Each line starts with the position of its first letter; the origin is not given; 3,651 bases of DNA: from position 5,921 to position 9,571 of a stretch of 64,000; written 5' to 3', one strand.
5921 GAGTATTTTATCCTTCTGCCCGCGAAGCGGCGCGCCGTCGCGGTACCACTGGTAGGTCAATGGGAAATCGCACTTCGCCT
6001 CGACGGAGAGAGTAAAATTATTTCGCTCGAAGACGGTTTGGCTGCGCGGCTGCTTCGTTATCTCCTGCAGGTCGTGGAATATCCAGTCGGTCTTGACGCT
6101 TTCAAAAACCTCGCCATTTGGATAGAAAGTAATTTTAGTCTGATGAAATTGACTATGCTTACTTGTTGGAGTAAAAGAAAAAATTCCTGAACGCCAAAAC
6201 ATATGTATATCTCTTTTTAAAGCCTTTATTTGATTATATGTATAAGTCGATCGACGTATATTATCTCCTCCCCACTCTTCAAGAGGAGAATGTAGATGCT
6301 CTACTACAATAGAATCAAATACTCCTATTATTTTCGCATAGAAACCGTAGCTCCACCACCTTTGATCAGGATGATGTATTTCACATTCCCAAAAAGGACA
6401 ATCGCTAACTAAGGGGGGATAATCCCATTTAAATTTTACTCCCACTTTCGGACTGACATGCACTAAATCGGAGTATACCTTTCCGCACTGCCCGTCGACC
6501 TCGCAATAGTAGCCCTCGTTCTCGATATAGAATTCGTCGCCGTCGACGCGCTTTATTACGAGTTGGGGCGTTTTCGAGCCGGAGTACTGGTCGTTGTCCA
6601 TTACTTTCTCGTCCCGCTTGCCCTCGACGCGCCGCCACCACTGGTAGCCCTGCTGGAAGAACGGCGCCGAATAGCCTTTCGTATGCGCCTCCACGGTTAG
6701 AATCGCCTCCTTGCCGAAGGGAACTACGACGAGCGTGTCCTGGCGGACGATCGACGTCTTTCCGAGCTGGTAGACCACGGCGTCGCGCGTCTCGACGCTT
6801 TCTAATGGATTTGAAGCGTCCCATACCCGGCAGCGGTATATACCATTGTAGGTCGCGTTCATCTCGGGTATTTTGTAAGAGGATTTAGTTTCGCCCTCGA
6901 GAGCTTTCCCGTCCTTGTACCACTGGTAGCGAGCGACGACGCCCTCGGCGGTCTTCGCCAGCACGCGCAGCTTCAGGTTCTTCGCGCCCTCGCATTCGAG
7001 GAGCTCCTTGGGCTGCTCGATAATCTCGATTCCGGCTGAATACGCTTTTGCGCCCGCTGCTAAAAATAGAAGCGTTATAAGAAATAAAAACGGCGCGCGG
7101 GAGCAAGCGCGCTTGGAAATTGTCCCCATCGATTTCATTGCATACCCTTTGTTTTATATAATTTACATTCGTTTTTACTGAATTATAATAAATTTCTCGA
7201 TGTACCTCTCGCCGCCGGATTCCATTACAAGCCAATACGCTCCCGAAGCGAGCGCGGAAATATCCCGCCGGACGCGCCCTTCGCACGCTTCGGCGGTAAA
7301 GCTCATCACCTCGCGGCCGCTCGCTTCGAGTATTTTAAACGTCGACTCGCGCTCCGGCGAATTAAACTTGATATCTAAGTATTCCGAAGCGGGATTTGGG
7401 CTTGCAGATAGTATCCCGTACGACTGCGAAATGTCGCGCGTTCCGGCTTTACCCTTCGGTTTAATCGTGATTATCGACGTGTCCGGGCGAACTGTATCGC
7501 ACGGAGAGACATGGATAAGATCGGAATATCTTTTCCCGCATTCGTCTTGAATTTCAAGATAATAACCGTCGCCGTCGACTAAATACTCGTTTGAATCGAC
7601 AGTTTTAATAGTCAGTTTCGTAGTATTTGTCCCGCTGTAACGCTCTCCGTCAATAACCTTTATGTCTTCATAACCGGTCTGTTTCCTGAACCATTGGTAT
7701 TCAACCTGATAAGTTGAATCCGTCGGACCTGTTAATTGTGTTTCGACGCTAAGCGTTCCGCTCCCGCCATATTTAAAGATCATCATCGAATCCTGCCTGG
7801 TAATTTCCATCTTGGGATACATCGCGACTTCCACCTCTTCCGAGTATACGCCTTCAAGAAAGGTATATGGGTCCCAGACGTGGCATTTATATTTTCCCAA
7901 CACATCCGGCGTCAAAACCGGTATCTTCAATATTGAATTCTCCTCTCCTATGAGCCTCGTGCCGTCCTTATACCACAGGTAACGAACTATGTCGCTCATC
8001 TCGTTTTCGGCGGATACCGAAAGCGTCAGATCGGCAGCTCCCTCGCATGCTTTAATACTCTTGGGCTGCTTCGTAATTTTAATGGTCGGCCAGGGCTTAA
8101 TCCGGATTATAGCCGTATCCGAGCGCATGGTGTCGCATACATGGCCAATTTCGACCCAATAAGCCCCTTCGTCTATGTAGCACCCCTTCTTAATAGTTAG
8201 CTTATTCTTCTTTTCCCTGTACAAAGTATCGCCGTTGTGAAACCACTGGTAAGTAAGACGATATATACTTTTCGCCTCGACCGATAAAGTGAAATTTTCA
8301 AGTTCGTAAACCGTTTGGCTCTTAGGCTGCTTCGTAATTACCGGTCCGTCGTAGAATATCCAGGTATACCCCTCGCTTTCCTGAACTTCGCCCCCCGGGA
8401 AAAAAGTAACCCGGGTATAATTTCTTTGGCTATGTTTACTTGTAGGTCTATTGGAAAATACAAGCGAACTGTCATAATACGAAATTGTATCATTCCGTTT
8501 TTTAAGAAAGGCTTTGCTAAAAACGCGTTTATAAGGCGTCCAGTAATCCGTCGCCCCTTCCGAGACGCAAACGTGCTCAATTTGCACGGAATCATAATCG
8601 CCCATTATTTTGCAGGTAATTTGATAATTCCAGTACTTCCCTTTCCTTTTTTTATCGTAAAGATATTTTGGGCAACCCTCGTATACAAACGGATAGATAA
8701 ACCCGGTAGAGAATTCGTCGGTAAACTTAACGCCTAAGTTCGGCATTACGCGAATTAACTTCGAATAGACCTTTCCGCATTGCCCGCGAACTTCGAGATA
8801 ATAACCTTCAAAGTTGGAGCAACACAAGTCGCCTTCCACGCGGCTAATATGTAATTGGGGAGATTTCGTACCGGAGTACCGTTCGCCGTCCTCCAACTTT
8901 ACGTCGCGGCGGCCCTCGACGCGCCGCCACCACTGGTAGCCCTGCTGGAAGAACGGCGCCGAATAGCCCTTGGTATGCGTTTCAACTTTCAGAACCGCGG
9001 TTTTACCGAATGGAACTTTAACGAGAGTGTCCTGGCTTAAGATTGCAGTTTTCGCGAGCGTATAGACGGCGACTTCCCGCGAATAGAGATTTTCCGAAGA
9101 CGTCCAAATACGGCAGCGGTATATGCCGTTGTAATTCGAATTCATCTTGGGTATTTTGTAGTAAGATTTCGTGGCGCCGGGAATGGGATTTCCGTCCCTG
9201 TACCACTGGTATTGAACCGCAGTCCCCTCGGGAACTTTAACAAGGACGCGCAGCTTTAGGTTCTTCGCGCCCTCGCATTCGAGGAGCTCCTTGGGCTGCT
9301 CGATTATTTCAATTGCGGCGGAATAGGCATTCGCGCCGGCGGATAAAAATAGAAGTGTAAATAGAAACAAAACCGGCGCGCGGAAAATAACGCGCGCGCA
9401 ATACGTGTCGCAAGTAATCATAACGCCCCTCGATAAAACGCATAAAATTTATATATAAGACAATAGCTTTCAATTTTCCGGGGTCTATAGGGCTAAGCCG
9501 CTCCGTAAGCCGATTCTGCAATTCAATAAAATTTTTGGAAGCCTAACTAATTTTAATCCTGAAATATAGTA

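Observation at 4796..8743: Divergent, partly AT-rich insert cassettes sandwiched between conserved GC-rich Ig modules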

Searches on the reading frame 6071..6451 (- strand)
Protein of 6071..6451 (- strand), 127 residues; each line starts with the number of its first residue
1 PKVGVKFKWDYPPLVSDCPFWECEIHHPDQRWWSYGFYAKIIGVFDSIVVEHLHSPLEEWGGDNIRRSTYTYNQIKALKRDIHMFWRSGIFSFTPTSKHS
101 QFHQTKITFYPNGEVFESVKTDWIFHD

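Call 30: search_protein_representatives(alignment_id=A1)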
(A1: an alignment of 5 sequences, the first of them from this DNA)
Query: 5 sequences, 131 profile positions. Proteins with E-value up to 0.001 (for the whole library): 3; up to 1e-10: 3; up to 1e-30: 3. The best 3 are listed.
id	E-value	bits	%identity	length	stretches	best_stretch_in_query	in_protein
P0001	3.0e-95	331.7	-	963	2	1-131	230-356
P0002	1.7e-48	180.5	-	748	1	1-131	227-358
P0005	1.1e-35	139.0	-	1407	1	1-131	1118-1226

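Call 37: predict_structure(alignment_id=A1)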
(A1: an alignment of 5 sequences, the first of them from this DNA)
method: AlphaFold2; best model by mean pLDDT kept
length: 127 residues; sequences in the alignment: 5
mean_pLDDT: 66.3   pTM: 0.65
mean pLDDT of the five models: 66.3, 57.2, 55.9, 54.8, 54.1
residues with pLDDT >= 90: 11; 70-90: 49; 50-70: 29; < 50: 38
segments of 3 or more residues with pLDDT < 50: 11-34, 60-63, 87-90, 92-96
pLDDT, mean of each block of 10 residues (from residue 1): 75 39 44 62 89 61 66 85 59 48 81 88 64
secondary structure, 60 per line:
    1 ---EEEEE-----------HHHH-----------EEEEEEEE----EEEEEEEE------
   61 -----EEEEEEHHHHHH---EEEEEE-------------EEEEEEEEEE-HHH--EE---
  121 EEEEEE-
elements in order: E4-8 H20-23 E35-42 E47-54 E66-71 H72-77 E81-86 E100-109 E121-126

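Call 40: fold_search(model_id=the predicted structure, library=pdb)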
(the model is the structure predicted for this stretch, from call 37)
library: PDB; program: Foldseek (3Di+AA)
matches with E <= 10: 1471; with E <= 0.001: 0
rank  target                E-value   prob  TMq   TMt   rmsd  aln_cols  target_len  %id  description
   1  3tes_A                5.8e-03  1.00  0.46  0.59   7.0       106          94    8  Crystal Structure of Tencon (released 2012-05-16)
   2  3bik_C                8.3e-03  0.96  0.38  0.40   4.7       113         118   10  Crystal Structure of the PD-1/PD-L1 Complex (released 2008-02-26)
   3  7rxc_N                8.3e-03  0.94  0.36  0.36   8.3       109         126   11  CryoEM structure of KDELR with Legobody (released 2021-10-06)
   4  8q7o_A                8.8e-03  0.95  0.37  0.38   8.0       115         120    9  Crystal structure of the FZD3 cysteine-rich domain in complex with a nanobody (14478) (released 2024-08-28)
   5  9fns_E                9.9e-03  0.97  0.39  0.41   8.1       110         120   14  Cryo-EM structure of the P domain of the Hepatitis E Virus ORF2 protein in complex with Fab ES1.327 (released 2025-05-14)
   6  3teu                  1.1e-02  0.99  0.39  0.48   5.2       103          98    5  Crystal structure of fibcon (released 2012-05-16)
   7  6oil                  1.3e-02  0.99  0.41  0.36   8.0       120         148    8  Crystal structure of human VISTA extracellular domain (released 2019-09-11)
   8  6pal_B                1.5e-02  0.99  0.41  0.15   4.5       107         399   14  Bacteroides uniformis endo-laminarinase BuGH158 from the beta(1,3)-glucan utilization locus (released 2020-04-01)
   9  8tbq_P                1.5e-02  0.94  0.38  0.33   7.9       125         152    8  The crystal structure of human VISTA extra cellular domain in complex with Fab fragment of pH-selective anti-VISTA ant (released 2024-03-20)
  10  1yc8_A                1.6e-02  0.91  0.38  0.41   7.6       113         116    9  cAbAn33- Y37V/E44G/R45L triple mutant (released 2005-06-14)
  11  6u4z                  1.7e-02  0.97  0.39  0.13   6.3       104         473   12  Crystal Structure of a family 76 glycoside hydrolase from a bovine Bacteroides thetaiotaomicron strain (released 2020-04-29)
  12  7kd2_C                1.8e-02  0.94  0.43  0.46   7.7       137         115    9  Ricin bound to VHH antibody V11B2 (released 2021-08-04)
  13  5ius_A                1.8e-02  0.91  0.38  0.40   5.8       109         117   14  Crystal structure of human PD-L1 in complex with high affinity PD-1 mutant (released 2016-09-28)
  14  8cr5_B                1.9e-02  0.97  0.40  0.43   7.7       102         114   12  Murine Interleukin-12 receptor beta 1 domain 1 in complex with murine Interleukin-12 beta. (released 2024-02-07)
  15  7s64_A                2.0e-02  0.99  0.43  0.05   4.0        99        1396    8  Intermediate-form oocyte/egg Alpha-2-Macroglobulin (A2Moo) tetramer (released 2022-01-05)
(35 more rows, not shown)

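Call 42: find_related_loci(query=A1, collection=metagenome_contigs, flank=5000)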
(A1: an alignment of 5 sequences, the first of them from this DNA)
Query A1 (127 aa) in metagenome_contigs; peptide patterns used: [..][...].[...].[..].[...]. (x = any residue, [..] = any of these).
166 stretches matched a pattern, but none encodes a relative of the query by tblastn (E <= 1e-3).

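Call 72: find_related_loci(query=A1, collection=viral_contigs, flank=3000)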
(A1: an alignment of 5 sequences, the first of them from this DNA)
Query A1 (127 aa) in viral_contigs; peptide patterns used: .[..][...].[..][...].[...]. (x = any residue, [..] = any of these).
6 stretches matched a pattern, but none encodes a relative of the query by tblastn (E <= 1e-3).

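Call 75: search_protein_families(library=pfam, alignment_id=A1, max_evalue=1)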
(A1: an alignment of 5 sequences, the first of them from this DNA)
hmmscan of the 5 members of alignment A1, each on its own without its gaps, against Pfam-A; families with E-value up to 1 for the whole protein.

A. member 1, seq(127 aa): 0 families

B. families by the number of members that match (of 5 scanned): 1 family
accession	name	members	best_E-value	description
PF06510.16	DUF1102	1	0.1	Protein of unknown function (DUF1102)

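Call 76: search_solved_structures(query=A1, max_evalue=1)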
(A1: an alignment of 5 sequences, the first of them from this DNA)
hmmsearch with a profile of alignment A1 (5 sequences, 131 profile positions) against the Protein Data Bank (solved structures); distinct sequences matched with E-value up to 1: 1.
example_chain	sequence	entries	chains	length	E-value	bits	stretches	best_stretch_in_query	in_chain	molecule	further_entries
2cc3_A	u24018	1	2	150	0.095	16.2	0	46-122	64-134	PROTEIN VIRB8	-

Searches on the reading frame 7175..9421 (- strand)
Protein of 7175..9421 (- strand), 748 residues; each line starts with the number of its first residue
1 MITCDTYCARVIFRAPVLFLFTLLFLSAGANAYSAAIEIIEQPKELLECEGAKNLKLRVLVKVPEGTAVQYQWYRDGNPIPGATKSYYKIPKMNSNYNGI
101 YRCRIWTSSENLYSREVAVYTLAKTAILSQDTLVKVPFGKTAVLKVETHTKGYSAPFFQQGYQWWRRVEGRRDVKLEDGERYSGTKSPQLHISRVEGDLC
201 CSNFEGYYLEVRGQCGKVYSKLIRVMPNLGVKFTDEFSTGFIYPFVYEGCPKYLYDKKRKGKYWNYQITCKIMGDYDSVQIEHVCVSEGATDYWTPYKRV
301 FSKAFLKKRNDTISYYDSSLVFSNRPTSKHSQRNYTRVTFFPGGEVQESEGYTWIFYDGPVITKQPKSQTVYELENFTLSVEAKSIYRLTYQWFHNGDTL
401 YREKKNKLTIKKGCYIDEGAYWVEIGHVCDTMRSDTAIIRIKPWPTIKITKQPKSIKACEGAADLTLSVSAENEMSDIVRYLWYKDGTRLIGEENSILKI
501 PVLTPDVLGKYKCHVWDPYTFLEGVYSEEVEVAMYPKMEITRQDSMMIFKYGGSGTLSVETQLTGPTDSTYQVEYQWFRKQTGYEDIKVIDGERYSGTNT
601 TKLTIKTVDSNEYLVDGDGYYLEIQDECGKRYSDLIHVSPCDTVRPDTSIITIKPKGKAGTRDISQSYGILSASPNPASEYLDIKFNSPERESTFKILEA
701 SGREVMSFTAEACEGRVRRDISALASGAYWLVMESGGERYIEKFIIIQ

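Call 11: search_protein_families(library=pfam, proteins=[window:7175-9421:-], max_evalue=0.01)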
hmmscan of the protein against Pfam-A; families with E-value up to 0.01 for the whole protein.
window:7175-9421:- (748 aa): 5 families
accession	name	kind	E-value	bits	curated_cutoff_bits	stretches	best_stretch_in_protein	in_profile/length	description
PF13927.12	Ig_3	-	1e-20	74.4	30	2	360-423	2-74/78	Immunoglobulin domain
PF13895.12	Ig_2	-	9.8e-11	42.2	27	1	66-117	26-75/79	Immunoglobulin domain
PF18962.6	Por_Secre_tail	-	3.3e-10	40.6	27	1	675-746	3-75/75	Secretion system C-terminal sorting domain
PF16680.11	Ig_4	-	1.5e-06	29.1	30.1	0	66-120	11-61/71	T-cell surface glycoprotein CD3 delta chain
PF07679.22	I-set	-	0.00048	20.6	23.7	0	360-421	1-71/90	Immunoglobulin I-set domain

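Call 12: search_protein_families(library=ncbifam, proteins=[window:7175-9421:-], max_evalue=0.01)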
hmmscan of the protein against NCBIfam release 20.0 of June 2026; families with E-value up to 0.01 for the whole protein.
window:7175-9421:- (748 aa): 3 families
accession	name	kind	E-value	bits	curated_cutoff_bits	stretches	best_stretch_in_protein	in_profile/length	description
TIGR04183.1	Por_Secre_tail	domain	1.1e-05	25.4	23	1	674-746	2-71/72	T9SS type A sorting domain-containing protein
NF038113.1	T9SSA_dep_M36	equivalog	8.9e-05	20.8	885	1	673-746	795-868/869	T9SS-dependent M36 family metallopeptidase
NF050177.1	TapA_OM_Porphy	equivalog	0.00043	19.1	500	1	660-746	460-543/544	TapA/TapC family T9SS-dependent outer membrane protein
